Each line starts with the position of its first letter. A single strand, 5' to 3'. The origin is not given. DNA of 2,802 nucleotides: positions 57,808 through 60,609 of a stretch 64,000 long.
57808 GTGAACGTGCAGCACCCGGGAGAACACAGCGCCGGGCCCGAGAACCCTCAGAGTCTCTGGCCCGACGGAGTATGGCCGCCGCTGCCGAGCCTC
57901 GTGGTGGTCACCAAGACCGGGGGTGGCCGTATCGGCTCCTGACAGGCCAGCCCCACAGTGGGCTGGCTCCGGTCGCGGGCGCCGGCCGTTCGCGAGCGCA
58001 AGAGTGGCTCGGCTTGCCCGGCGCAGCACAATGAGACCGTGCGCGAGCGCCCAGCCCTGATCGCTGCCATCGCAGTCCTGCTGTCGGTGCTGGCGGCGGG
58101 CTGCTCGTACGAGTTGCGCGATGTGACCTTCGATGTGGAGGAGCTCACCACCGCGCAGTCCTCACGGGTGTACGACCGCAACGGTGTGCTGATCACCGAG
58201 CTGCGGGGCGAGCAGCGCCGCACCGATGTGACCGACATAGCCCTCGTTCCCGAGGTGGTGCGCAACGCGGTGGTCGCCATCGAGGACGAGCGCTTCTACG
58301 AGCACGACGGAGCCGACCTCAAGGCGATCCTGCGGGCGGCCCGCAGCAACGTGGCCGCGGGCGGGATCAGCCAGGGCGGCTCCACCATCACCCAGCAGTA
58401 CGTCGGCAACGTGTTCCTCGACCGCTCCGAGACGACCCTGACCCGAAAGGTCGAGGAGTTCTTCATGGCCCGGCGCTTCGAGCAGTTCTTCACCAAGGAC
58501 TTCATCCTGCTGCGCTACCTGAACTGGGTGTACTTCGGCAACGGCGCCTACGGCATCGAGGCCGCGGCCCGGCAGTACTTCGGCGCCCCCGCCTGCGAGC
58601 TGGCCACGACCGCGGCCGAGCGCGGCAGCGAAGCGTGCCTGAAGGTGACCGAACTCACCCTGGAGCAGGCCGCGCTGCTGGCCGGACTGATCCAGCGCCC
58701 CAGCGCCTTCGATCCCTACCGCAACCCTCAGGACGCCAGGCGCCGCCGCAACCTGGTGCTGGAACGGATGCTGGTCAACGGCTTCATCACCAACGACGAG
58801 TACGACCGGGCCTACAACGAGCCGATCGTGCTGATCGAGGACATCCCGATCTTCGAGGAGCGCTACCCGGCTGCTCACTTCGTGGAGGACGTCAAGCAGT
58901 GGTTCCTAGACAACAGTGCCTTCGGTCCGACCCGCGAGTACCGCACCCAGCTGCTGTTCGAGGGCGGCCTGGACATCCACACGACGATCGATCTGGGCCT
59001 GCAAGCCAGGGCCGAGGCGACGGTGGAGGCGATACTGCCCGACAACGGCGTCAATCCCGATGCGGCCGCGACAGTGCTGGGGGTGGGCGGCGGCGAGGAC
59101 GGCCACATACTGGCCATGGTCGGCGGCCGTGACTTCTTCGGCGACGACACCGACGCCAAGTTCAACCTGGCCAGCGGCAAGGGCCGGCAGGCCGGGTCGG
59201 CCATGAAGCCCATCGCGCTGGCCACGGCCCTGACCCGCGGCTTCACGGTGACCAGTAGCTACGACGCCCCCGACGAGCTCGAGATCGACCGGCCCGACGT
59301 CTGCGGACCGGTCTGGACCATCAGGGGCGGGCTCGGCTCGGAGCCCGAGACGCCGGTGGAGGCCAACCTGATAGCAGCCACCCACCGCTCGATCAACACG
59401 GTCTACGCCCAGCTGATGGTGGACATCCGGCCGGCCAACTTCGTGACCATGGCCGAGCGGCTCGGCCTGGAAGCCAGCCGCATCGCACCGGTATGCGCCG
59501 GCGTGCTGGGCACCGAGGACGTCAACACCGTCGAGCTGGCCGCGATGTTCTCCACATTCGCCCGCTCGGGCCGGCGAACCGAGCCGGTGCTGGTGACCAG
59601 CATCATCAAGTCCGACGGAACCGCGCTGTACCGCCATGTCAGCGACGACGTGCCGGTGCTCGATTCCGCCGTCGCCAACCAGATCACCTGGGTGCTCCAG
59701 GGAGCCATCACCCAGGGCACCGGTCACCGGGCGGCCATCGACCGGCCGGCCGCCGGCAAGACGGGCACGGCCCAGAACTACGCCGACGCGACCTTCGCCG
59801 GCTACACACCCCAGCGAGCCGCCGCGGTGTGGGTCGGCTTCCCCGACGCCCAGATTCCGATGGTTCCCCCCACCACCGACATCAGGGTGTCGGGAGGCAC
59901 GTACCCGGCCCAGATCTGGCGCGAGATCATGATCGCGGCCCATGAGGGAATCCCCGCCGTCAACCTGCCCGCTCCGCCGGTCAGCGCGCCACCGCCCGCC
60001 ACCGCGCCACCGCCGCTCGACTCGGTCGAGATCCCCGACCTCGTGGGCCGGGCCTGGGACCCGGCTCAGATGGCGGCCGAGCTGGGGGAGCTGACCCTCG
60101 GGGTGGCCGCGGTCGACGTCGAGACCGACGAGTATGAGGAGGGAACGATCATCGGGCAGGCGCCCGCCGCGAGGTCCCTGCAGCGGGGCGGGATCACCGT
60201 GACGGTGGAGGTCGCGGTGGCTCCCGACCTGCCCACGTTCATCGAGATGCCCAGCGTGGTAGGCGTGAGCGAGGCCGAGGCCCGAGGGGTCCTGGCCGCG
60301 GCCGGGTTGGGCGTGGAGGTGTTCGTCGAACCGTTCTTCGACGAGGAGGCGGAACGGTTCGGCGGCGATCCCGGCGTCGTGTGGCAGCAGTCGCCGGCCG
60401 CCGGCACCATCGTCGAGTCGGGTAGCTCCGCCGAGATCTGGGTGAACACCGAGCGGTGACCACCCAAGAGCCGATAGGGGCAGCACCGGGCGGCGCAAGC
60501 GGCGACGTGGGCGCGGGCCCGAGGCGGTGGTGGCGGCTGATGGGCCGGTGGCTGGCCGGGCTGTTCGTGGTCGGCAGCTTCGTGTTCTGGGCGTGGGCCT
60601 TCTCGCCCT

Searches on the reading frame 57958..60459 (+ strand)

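Call 49: search_protein_families(library=pfam, proteins=[window:57958-60459:+], max_evalue=0.001)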
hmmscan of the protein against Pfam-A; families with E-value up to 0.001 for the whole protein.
window:57958-60459:+ (833 aa): 3 families
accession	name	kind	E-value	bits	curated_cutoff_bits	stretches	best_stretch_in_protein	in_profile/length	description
PF00912.28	Transgly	-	2.8e-60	203.2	27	1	76-271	2-177/178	Transglycosylase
PF03793.24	PASTA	-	3.1e-17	62.7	23.2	2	762-830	1-63/64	PASTA domain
PF00905.27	Transpeptidase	-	9.8e-16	58.2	22.1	1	381-626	10-276/299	Penicillin binding protein transpeptidase domain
